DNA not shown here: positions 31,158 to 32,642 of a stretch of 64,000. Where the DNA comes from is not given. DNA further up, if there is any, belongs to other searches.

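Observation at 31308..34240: Paralogous 28-aa helical-repeat proteins with identical promoters flanking a 76-aa winged-helix-like protein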

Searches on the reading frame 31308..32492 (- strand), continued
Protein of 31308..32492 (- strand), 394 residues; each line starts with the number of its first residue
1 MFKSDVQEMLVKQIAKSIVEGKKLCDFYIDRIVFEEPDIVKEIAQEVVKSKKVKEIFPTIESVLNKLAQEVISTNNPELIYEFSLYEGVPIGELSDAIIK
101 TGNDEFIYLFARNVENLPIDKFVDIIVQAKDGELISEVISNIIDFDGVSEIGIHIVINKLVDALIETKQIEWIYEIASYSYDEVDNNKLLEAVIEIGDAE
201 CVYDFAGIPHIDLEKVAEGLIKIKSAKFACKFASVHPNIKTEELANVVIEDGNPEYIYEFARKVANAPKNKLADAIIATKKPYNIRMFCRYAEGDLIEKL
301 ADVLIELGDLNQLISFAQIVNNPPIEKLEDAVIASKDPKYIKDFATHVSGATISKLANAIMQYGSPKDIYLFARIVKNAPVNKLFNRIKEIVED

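Call 53: fold_search(model_id=the predicted structure, library=pdb)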
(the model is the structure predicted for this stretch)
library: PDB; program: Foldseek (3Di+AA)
matches with E <= 10: 1245; with E <= 0.001: 8
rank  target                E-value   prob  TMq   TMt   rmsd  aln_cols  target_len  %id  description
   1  8ga7                  5.4e-06  0.99  0.13  0.11  30.8       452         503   15  Geometrically programmable nanomaterial construction using regularized protein building blocks (released 2024-03-13)
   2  8gel_A                1.6e-05  0.98  0.11  0.10  29.5       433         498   14  Cryo-EM structure of synthetic tetrameric building block sC4 (released 2024-03-13)
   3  8v3b_a                4.4e-05  0.94  0.11  0.10  24.2       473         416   14  Computational Designed Nanocage O43_129_+4 (released 2024-03-13)
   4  5h7c_C                6.3e-05  1.00  0.16  0.16  17.5       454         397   13  Crystal structure of a repeat protein with two Protein A-DHR14 repeat modules (released 2017-06-28)
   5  7ep7_A                6.8e-04  0.92  0.12  0.14  25.2       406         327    9  The complex structure of Gpsm2 and Whirlin (released 2022-05-04)
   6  4a1s_A                7.4e-04  0.97  0.13  0.14  24.0       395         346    7  Crystallographic structure of the Pins:Insc complex (released 2012-03-28)
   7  3ro2_A                7.4e-04  0.94  0.13  0.14  27.0       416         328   10  Structures of the LGN/NuMA complex (released 2012-03-07)
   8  4g2v_A                8.0e-04  0.96  0.14  0.15  24.8       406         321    9  Structure complex of LGN binding with FRMPD1 (released 2013-01-23)
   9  3c2g_A                1.1e-03  0.87  0.14  0.10  22.5       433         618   10  Crystal complex of SYS-1/POP-1 at 2.5A resolution (released 2008-05-20)
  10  6vfk_B                1.1e-03  0.84  0.10  0.13  26.1       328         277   14  De novo designed tetrahedral nanoparticle T33_dn10 displaying 4 copies of BG505-SOSIP trimer on the surface (released 2020-07-22)
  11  9rwz_M                1.3e-03  1.00  0.25  0.13  15.6       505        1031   11  ZSWIM8-CUL3 complex bound to AGO2-miR-7-CYRANO (released 2026-03-18)
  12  3c2h_B                1.4e-03  0.87  0.15  0.11  22.5       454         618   12  Crystal Structure of SYS-1 at 2.6A resolution (released 2008-05-20)
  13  5a7d_B                1.5e-03  0.90  0.13  0.14  23.8       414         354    8  Tetrameric assembly of LGN with Inscuteable (released 2016-08-03)
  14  9gyt_g                1.6e-03  1.00  0.24  0.19  14.2       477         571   12  High resolution structure of B. oleracea mitoribosome (released 2025-10-15)
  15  6xns_C                1.7e-03  0.80  0.11  0.12  29.4       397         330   16  C3_crown-05 (released 2020-12-23)
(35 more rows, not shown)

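Call 63: search_protein_families(library=pfam, proteins=[P0003, P0004, P0027, P0030, P0033, P0038, P0041, P0046, P0047, P0070], max_evalue=0.01)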
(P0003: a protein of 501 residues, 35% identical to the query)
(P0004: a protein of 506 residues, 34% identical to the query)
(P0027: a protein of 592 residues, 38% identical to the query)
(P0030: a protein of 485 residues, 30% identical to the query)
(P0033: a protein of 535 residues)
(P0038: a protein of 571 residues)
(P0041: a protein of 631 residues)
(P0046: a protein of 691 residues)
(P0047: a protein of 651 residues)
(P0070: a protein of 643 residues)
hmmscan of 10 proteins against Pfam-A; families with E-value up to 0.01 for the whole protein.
P0003 (501 aa): 3 families
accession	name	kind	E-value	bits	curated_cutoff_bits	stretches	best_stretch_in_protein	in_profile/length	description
PF12913.13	SH3_6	-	8.5e-12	44.9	27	0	78-109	6-37/53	SH3 domain (SH3b1 type)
PF02877.19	PARP_reg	-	0.00056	20.4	26.8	0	311-343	45-77/135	Poly(ADP-ribose) polymerase, regulatory domain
PF17471.7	GP63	-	0.0043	17.6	25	0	155-179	48-72/73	Gene product 63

P0004 (506 aa): 2 families
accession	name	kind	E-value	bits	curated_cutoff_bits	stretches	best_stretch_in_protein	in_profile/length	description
PF14418.11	OHA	-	1.1e-05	25.7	26.1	0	165-182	13-30/77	OST-HTH Associated domain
PF06683.16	DUF1184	-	0.0084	16.1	25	0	121-184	121-184/203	Protein of unknown function (DUF1184)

P0027 (592 aa): 1 family
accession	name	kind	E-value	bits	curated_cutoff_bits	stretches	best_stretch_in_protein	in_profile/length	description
PF14418.11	OHA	-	0.0038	17.5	26.1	0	266-285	11-30/77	OST-HTH Associated domain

P0030 (485 aa): 0 families

P0033 (535 aa): 0 families

P0038 (571 aa): 0 families

P0041 (631 aa): 2 families
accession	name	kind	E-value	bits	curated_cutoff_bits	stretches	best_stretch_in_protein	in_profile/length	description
PF14418.11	OHA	-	3.8e-06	27.1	26.1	0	289-306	13-30/77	OST-HTH Associated domain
PF25386.1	Chromo_SEND1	-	0.0032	17.7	27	0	364-379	37-52/55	Single-strand DNA endonuclease 1, chromo domain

P0046 (691 aa): 0 families

P0047 (651 aa): 0 families

P0070 (643 aa): 0 families

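Call 83: find_encoding_contigs(protein=P0071, flank=8000, max_places=4)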
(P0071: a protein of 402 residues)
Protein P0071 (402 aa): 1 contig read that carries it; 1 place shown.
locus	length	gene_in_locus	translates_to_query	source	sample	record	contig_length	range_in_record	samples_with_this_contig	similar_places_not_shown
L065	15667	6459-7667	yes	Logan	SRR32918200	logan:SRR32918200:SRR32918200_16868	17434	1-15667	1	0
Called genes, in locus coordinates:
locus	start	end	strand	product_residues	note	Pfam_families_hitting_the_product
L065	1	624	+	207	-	?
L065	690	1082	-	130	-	-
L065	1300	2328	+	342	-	PF13623:SurA_N_2 (weak), PF00639:Rotamase, PF13616:Rotamase_3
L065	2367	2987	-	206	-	PF04294:VanW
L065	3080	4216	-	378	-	PF21088:MS_channel_1st, PF00924:MS_channel_2nd, PF21082:MS_channel_3rd (weak)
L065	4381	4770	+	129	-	-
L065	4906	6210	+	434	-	-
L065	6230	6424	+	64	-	-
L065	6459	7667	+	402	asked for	-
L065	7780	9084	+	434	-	PF19238:Radical_SAM_2, PF04459:DUF512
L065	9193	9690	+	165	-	PF01252:Peptidase_A8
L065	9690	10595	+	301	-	PF01479:S4, PF00849:PseudoU_synth_2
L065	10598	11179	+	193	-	PF07690:MFS_1 (weak)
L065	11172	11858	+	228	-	PF14270:DUF4358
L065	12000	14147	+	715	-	PF22896:OB_RNR_1st (weak), PF22707:S1CSD-TOTE-2 (faint), PF08206:OB_RNB, PF17876:CSD2, PF00773:RNB, PF00575:S1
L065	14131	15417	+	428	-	PF00919:UPF0004, PF04055:Radical_SAM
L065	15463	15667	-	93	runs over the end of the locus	-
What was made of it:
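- The syntenic locus L065 has B(434)-small(64)-A(402) between the same flanking genes (call 83). It is also found in a diverged sister species (call 83).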

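Call 90: find_encoding_contigs(protein=P0057, flank=6000, max_places=3)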
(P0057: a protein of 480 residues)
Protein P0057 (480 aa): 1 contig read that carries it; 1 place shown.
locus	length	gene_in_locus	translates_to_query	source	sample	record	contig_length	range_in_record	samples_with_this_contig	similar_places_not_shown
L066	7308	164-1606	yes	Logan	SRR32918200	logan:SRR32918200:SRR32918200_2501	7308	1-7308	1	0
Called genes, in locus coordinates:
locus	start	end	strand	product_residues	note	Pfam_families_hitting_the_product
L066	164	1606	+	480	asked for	-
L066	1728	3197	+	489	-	-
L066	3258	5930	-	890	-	PF10412:TrwB_AAD_bind (faint), PF02534:T4SS-DNA_transf (weak), PF12696:TraG-D_C (weak)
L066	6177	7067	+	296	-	PF03419:Peptidase_U4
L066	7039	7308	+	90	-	?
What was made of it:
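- One paralog pair lies next to a VirD4/TraG-like gene (call 90).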

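Call 91: find_encoding_contigs(protein=P0076, flank=6000, max_places=3)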
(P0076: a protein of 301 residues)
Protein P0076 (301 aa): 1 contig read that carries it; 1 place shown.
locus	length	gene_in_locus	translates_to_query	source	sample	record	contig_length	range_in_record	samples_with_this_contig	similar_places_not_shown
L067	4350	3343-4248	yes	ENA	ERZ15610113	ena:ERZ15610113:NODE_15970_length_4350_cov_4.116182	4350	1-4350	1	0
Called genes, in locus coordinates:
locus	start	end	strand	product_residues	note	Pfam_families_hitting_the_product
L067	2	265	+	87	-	?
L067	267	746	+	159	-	-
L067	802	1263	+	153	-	-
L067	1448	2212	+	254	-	-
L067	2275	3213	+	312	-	PF22920:UvrC_RNaseH, PF08459:UvrC_RNaseH_dom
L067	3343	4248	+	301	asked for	-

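Call 102: find_encoding_contigs(protein=P0056, flank=3000, max_places=6)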
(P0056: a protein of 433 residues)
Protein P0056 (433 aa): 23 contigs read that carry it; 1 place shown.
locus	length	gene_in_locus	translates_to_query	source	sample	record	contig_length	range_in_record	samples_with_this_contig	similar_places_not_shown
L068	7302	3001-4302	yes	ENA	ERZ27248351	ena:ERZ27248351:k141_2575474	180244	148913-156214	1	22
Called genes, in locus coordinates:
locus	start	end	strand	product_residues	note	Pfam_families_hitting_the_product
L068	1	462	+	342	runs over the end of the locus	PF13623:SurA_N_2 (weak), PF13616:Rotamase_3, PF00639:Rotamase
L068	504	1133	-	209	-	PF04294:VanW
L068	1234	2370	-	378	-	PF21088:MS_channel_1st, PF00924:MS_channel_2nd, PF21082:MS_channel_3rd (faint)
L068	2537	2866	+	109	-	-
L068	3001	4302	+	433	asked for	-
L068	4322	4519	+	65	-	-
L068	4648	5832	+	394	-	-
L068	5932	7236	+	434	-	PF17820:PDZ_6 (faint), PF19238:Radical_SAM_2, PF04459:DUF512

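Call 111: search_protein_families(library=pfam, alignment_id=A10, max_evalue=0.0001)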
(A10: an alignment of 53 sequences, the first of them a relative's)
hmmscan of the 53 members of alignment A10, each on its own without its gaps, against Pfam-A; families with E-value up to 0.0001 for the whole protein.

A. member 1, P0036 (476 aa): 0 families

B. families by the number of members that match (of 53 scanned): 2 families
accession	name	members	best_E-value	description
PF14284.11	PcfJ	2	9.2e-17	PcfJ-like protein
PF25638.1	DUF5983_N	1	2.9e-06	Family of unknown function (DUF5983) N-terminal domain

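Call 114: search_dna_similar(query=window:31308-32492:-, collection=plasmids, mode=protein, max_evalue=0.001, max_rows=10)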
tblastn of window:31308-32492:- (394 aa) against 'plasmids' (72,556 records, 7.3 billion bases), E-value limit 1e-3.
No match.

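Call 115: search_dna_similar(query=window:31308-32492:-, collection=phages, mode=protein, max_evalue=0.001, max_rows=10)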
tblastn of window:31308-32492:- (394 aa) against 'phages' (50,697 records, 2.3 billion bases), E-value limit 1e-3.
No match.
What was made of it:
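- Tried and rejected: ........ phages and PLSDB plasmids gave no tblastn match (calls 114, 115).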

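Call 116: find_encoding_contigs(protein=P0045, flank=5000, max_places=2)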
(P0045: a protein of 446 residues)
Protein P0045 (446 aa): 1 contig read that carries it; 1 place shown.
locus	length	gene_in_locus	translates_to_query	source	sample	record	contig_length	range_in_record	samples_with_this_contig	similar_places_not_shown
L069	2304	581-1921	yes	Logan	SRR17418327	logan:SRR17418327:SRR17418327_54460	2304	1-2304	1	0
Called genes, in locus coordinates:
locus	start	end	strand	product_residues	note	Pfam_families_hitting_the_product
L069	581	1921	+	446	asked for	-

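Call 117: find_encoding_contigs(protein=P0059, flank=5000, max_places=2)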
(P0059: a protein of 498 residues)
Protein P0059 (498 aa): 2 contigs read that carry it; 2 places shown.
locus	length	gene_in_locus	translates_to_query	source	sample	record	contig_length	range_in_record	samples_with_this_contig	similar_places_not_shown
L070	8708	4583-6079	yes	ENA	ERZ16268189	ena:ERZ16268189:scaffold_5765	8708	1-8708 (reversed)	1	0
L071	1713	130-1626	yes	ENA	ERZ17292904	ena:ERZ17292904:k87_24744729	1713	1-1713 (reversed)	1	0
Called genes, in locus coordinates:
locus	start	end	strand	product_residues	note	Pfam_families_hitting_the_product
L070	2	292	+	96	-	?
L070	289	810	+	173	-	PF07670:Gate (weak)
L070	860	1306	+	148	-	-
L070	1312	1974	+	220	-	PF04085:MreC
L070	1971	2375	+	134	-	-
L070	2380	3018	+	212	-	PF01551:Peptidase_M23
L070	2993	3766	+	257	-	PF02163:Peptidase_M50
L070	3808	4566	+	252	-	-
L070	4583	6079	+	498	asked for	-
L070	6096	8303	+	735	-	-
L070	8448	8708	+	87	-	?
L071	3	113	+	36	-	?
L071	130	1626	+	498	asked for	-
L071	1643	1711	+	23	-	?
